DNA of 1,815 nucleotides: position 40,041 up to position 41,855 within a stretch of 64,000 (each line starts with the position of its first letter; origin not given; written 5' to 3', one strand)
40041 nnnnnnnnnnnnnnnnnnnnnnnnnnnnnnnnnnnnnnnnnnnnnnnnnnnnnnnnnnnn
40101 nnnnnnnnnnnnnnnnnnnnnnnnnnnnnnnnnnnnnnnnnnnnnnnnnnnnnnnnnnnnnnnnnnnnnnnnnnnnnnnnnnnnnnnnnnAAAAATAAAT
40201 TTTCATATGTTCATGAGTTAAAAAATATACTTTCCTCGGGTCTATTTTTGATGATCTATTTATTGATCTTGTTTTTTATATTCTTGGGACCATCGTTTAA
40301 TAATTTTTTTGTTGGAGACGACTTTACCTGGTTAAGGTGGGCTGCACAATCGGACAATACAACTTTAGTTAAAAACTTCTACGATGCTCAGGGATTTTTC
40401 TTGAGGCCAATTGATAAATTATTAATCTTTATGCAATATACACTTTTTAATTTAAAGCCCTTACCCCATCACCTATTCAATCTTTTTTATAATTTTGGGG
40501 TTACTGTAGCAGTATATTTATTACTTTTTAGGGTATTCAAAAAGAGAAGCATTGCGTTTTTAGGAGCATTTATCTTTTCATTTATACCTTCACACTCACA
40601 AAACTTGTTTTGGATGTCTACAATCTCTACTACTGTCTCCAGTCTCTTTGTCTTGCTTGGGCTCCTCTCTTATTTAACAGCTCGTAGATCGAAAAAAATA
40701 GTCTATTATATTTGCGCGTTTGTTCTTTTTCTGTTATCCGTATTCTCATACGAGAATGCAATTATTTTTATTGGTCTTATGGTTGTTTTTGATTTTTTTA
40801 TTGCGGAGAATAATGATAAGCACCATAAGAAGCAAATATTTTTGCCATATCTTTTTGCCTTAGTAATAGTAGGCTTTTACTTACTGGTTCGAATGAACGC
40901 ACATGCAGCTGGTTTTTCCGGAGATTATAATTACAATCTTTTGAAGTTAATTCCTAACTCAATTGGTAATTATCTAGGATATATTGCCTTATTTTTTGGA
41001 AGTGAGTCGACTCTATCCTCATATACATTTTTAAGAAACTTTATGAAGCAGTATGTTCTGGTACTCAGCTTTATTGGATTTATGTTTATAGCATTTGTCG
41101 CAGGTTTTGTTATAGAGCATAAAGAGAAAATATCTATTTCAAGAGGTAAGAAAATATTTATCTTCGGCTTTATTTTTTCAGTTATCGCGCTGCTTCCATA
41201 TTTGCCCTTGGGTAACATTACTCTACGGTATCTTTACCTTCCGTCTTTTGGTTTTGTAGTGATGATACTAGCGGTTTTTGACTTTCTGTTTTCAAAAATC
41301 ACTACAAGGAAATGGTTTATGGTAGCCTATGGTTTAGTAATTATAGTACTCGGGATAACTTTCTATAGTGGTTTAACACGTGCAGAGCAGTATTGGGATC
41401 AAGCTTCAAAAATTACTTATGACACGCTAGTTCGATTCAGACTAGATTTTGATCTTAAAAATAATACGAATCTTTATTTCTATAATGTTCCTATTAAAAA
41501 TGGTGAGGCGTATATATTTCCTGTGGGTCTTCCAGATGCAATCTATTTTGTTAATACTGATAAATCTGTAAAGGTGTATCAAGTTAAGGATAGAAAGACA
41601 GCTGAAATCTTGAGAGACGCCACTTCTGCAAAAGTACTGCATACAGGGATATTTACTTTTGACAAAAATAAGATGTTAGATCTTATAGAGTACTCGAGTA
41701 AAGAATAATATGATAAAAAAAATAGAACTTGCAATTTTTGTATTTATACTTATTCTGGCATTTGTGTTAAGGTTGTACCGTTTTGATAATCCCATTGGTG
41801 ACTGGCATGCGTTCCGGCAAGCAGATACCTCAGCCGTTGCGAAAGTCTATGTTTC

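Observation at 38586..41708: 1040-aa fusion of a Wzy/O-antigen-ligase-like domain with a second GT-C-like polytopic domain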

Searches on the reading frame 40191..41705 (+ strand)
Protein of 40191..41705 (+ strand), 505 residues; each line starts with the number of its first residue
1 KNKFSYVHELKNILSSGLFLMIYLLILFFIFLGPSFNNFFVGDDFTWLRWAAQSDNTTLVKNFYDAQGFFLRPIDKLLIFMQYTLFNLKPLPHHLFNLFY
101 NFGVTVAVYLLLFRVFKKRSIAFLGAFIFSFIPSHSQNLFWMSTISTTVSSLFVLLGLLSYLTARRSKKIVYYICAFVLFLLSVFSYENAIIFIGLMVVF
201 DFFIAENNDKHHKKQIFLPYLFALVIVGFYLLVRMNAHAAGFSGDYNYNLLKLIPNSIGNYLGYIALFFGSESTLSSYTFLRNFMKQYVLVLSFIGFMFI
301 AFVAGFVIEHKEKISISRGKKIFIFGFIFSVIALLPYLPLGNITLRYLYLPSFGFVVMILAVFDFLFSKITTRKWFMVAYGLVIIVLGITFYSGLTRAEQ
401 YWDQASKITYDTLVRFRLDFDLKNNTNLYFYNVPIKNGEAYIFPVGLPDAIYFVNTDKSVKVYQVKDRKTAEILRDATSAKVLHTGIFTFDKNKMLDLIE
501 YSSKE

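Call 4: search_protein_families(library=pfam, proteins=[window:40191-41705:+], max_evalue=1)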
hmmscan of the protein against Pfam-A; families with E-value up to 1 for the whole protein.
window:40191-41705:+ (505 aa): 4 families
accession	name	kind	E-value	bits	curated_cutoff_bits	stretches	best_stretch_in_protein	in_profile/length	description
PF14264.12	Glucos_trans_II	-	0.00018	21.2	30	1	69-343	30-297/317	Glucosyl transferase GtrII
PF14110.11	DUF4282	-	0.054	14.5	27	1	364-398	1-35/86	Domain of unknown function (DUF4282)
PF10131.15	PTPS_related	-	0.59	9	26.4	0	95-390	28-304/621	6-pyruvoyl-tetrahydropterin synthase related domain; membrane protein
PF12841.12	YvrJ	-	0.95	9.5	29.5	0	226-237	10-21/36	YvrJ protein family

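Call 5: search_protein_families(library=ncbifam, proteins=[window:40191-41705:+], max_evalue=1)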
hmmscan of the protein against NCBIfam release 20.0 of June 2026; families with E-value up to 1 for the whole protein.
window:40191-41705:+ (505 aa): 1 family
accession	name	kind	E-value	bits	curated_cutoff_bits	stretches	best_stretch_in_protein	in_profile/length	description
NF047440.1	LA3751_2_3_fam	subfamily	0.00093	18.1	200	1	97-409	105-396/460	LA_3751/LA_3752 family putative glycosyltransferase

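Call 50: search_protein_representatives(protein=window:40191-41705:+)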
Query: 505 residues. Proteins with E-value up to 0.001 (for the whole library): 10849; up to 1e-10: 995; up to 1e-30: 66. The best 150 are listed.
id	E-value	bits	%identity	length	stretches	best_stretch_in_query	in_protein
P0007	5.1e-187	639.3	59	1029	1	3-497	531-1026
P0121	4.3e-135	468.1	48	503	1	5-492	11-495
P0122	4.6e-105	369.0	41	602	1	2-499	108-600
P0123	9.4e-102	358.1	45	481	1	16-467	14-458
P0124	1.0e-96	341.5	41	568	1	1-497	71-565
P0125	7.0e-95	335.4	52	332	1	11-332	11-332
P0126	6.4e-89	315.8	39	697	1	2-494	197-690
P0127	4.3e-81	290.0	35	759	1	18-494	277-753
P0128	9.7e-77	275.6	33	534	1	3-469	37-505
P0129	5.5e-74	266.5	36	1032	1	3-479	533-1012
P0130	1.4e-73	265.2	36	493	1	10-473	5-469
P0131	2.2e-73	264.5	34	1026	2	3-496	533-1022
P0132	5.8e-73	263.1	35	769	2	2-494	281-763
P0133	7.0e-72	259.6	33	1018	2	1-496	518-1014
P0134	1.6e-66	241.9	33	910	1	6-472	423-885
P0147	6.7e-55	203.6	35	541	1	1-489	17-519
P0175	1.0e-40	156.8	31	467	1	21-451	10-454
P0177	4.1e-38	148.2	31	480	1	20-454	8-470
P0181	2.5e-34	135.7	28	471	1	20-460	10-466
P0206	1.7e-25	106.6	24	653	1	16-498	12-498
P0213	3.0e-23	99.2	27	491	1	26-463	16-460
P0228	1.0e-20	90.8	26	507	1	13-469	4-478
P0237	6.8e-20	88.1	25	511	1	23-461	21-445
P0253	1.4e-18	83.8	25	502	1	18-460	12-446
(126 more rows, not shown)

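Call 52: search_protein_families(library=pfam, proteins=[P0121, P0123, P0130, P0175, P0181, P0206, P0213, P0228, P0237, P0253], max_evalue=0.01)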
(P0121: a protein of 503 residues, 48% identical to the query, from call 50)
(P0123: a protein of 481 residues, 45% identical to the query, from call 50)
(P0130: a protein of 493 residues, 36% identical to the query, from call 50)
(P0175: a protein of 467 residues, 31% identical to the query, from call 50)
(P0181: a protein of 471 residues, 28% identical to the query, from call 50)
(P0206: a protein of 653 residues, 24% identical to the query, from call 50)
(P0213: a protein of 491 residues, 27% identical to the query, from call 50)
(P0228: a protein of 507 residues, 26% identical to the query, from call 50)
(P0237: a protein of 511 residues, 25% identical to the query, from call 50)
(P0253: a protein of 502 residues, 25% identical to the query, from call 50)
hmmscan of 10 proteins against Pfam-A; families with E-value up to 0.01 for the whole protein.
P0121 (503 aa): 2 families
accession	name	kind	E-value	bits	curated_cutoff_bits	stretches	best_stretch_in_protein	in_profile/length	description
PF14264.12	Glucos_trans_II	-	4.8e-05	23.1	30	1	90-362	37-314/317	Glucosyl transferase GtrII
PF06127.16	Mpo1-like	-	0.0033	17.9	24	0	215-337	14-88/95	2-hydroxy-palmitic acid dioxygenase Mpo1-like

P0123 (481 aa): 0 families

P0130 (493 aa): 0 families

P0175 (467 aa): 0 families

P0181 (471 aa): 1 family
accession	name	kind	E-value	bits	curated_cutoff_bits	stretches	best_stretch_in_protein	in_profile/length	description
PF17555.7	TssN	-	0.00015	21.7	30.3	1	293-401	5-112/274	Type VI secretion system, TssN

P0206 (653 aa): 1 family
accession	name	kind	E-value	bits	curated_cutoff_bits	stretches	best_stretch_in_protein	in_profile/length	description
PF13231.12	PMT_2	-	6.3e-05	23.7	26.1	1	96-227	25-153/160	Dolichyl-phosphate-mannose-protein mannosyltransferase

P0213 (491 aa): 0 families

P0228 (507 aa): 1 family
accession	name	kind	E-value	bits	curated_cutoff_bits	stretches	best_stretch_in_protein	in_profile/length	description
PF13231.12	PMT_2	-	2e-07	31.8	26.1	1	81-203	20-139/160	Dolichyl-phosphate-mannose-protein mannosyltransferase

P0237 (511 aa): 1 family
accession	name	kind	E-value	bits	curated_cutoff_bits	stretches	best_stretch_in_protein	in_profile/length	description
PF03116.20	NQR2_RnfD_RnfE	-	0.006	16.4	27.7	1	302-370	13-84/296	NQR2, RnfD, RnfE family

P0253 (502 aa): 0 families

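Call 55: find_encoding_contigs(protein=P0121, flank=8000, max_places=3)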
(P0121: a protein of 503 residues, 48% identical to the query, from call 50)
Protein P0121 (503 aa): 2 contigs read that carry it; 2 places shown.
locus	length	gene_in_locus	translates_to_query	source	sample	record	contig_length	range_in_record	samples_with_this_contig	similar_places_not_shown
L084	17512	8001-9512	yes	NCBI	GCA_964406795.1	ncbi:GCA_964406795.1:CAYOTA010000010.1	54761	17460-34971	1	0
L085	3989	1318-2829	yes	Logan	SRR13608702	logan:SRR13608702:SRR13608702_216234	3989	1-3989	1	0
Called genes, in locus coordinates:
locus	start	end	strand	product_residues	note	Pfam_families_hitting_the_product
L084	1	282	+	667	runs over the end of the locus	-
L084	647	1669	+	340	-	PF01073:3Beta_HSD, PF01370:Epimerase, PF02719:Polysacc_synt_2, PF04321:RmlD_sub_bind, PF07993:NAD_binding_4 (faint), PF13460:NAD_binding_10, PF16363:GDP_Man_Dehyd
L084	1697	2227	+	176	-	PF13439:Glyco_transf_4 (weak)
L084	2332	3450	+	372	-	PF13439:Glyco_transf_4 (weak), PF20706:GT4-conflict (faint), PF00534:Glycos_transf_1, PF13692:Glyco_trans_1_4, PF13524:Glyco_trans_1_2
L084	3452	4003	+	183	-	PF25087:GMPPB_C (faint), PF00132:Hexapep, PF14602:Hexapep_2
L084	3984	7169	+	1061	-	-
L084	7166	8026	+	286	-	PF00535:Glycos_transf_2, PF10111:Glyco_tranf_2_2 (weak), PF13641:Glyco_tranf_2_3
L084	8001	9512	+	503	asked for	-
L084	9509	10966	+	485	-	PF13231:PMT_2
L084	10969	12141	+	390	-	PF13439:Glyco_transf_4, PF00534:Glycos_transf_1, PF13692:Glyco_trans_1_4, PF13524:Glyco_trans_1_2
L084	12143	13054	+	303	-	PF00535:Glycos_transf_2, PF13641:Glyco_tranf_2_3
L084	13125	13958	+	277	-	-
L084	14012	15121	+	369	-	PF13439:Glyco_transf_4, PF00534:Glycos_transf_1, PF13692:Glyco_trans_1_4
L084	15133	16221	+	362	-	PF00534:Glycos_transf_1, PF13692:Glyco_trans_1_4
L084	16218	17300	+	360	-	PF00483:NTP_transferase, PF22640:ManC_GMP_beta-helix (weak)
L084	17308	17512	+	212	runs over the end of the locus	PF02397:Bac_transf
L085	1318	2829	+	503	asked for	-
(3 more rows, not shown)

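Call 58: find_encoding_contigs(protein=P0175, flank=8000, max_places=3)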
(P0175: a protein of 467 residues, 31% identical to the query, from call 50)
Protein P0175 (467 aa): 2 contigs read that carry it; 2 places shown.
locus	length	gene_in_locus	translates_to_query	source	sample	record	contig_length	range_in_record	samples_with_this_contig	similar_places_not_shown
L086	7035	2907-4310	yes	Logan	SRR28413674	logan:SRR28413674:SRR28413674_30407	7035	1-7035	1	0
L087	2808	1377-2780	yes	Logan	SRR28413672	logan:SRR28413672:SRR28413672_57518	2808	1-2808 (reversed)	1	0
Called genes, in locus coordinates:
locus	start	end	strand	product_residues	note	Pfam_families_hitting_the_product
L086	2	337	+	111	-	?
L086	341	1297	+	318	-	PF00535:Glycos_transf_2, PF10111:Glyco_tranf_2_2 (faint), PF13641:Glyco_tranf_2_3, PF13712:Glyco_tranf_2_5 (faint)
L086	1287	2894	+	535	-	-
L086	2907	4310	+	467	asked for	-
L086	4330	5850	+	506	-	PF13231:PMT_2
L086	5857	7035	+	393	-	?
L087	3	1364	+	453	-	?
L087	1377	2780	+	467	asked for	-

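Call 59: find_encoding_contigs(protein=P0147, flank=6000, max_places=2)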
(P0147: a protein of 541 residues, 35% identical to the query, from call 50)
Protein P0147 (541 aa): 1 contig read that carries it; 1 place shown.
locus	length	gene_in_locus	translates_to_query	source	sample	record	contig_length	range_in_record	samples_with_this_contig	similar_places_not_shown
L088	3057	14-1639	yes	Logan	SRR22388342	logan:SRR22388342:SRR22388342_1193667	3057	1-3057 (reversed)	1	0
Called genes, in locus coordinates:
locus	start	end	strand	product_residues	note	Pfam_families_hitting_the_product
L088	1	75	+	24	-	?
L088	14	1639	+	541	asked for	-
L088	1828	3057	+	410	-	?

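Call 81: find_homologous_proteins(query=P0175, max_evalue=1e-10)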
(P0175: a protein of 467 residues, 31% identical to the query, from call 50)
Query P0175 (467 aa): 59 proteins with E <= 1e-10 among 8000 candidates.
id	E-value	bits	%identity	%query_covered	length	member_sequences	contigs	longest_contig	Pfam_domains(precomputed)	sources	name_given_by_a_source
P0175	0.0e+0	1032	100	100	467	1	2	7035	-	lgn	-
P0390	1.0e-192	660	62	100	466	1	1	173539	-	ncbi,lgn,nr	ncbi:MAG: hypothetical protein M3Q44_02325 [bacterium]|nr:hypothetical protein [bacterium]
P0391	2.2e-179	616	59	99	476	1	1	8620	-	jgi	jgi:hypothetical protein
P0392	6.2e-175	601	57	100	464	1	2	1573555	-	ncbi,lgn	-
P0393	5.1e-164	565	55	100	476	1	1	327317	-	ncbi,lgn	-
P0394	3.2e-156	539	53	100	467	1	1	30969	-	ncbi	-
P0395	1.4e-128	448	48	99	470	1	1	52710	-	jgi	jgi:hypothetical protein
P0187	6.8e-121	423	48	99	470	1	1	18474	-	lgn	-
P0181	2.0e-111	392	47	99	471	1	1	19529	-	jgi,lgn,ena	-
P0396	1.8e-109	385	45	99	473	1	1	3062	-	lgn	-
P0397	2.6e-105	372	43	94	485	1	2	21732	-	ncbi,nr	ncbi:MAG: hypothetical protein M3P33_02480 [bacterium]|nr:hypothetical protein [bacterium]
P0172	5.7e-105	370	44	94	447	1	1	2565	-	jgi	jgi:hypothetical protein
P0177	1.6e-102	362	40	98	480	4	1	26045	-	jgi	jgi:hypothetical protein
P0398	1.1e-99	353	41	100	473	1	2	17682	-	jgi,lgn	jgi:hypothetical protein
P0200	7.1e-79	284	36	99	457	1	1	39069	-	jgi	jgi:protein O-mannosyl-transferase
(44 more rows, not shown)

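Call 82: find_encoding_contigs(protein=P0392, flank=10000, max_places=1)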
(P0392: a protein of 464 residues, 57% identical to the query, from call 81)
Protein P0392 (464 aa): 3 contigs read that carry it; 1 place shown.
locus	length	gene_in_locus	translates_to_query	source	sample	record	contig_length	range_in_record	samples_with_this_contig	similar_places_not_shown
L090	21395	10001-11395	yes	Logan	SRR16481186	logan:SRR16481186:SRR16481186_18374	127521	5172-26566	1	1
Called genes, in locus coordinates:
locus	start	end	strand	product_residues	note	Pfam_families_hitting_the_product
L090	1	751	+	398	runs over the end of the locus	PF00266:Aminotran_5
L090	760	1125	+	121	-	PF01592:NifU_N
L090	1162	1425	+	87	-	PF13459:Fer4_15, PF13370:Fer4_13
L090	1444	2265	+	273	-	PF13462:Thioredoxin_4, PF01323:DSBA, PF13098:Thioredoxin_2 (faint), PF13462:Thioredoxin_4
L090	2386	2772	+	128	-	-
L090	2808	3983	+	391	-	PF13439:Glyco_transf_4, PF20706:GT4-conflict, PF00534:Glycos_transf_1, PF13692:Glyco_trans_1_4, PF13524:Glyco_trans_1_2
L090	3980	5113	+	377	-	PF13439:Glyco_transf_4, PF20706:GT4-conflict, PF00534:Glycos_transf_1, PF13692:Glyco_trans_1_4, PF13524:Glyco_trans_1_2 (weak)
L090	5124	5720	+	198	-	PF00132:Hexapep, PF14602:Hexapep_2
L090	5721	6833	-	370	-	-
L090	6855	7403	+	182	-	PF28549:NDPSase_N, PF00293:NUDIX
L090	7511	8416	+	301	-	PF00535:Glycos_transf_2, PF10111:Glyco_tranf_2_2 (weak), PF13641:Glyco_tranf_2_3, PF13712:Glyco_tranf_2_5 (faint)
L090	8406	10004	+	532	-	PF04932:Wzy_C (faint)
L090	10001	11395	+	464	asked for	-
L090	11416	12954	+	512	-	PF13231:PMT_2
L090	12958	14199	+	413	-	PF00534:Glycos_transf_1, PF13692:Glyco_trans_1_4, PF13524:Glyco_trans_1_2 (weak)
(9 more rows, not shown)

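Call 83: find_encoding_contigs(protein=P0177, flank=8000, max_places=1)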
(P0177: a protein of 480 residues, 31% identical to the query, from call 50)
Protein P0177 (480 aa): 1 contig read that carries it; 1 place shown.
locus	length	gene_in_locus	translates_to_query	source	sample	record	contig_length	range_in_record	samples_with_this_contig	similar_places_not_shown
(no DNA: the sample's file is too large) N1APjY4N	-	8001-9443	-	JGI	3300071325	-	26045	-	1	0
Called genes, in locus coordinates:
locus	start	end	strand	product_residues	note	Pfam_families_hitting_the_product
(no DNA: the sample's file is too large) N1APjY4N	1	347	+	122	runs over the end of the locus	PF01592:NifU_N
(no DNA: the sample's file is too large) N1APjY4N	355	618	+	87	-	PF13459:Fer4_15, PF13370:Fer4_13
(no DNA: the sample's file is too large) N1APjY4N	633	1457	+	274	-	PF01323:DSBA, PF13462:Thioredoxin_4, PF13098:Thioredoxin_2 (faint), PF13462:Thioredoxin_4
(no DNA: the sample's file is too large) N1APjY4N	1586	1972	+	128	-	PF02325:CCB3_YggT (weak)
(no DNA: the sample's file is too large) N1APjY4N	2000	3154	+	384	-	PF13439:Glyco_transf_4, PF00534:Glycos_transf_1, PF13692:Glyco_trans_1_4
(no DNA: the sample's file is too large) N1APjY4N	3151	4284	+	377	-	PF13439:Glyco_transf_4, PF20706:GT4-conflict, PF00534:Glycos_transf_1, PF13692:Glyco_trans_1_4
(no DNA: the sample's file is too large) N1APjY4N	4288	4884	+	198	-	PF00132:Hexapep, PF14602:Hexapep_2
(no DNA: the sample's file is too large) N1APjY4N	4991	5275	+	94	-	-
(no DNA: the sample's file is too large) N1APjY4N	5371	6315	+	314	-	PF00535:Glycos_transf_2, PF10111:Glyco_tranf_2_2 (faint), PF13641:Glyco_tranf_2_3, PF13712:Glyco_tranf_2_5 (faint)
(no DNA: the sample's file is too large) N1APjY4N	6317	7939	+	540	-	-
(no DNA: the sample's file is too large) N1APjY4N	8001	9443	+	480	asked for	-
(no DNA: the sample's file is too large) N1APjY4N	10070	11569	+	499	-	PF02366:PMT, PF13231:PMT_2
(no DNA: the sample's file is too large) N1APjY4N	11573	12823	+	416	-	PF00534:Glycos_transf_1, PF13692:Glyco_trans_1_4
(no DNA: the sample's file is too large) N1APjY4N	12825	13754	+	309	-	PF00535:Glycos_transf_2, PF10111:Glyco_tranf_2_2 (weak), PF13641:Glyco_tranf_2_3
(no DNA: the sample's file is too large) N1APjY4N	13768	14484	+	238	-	PF00696:AA_kinase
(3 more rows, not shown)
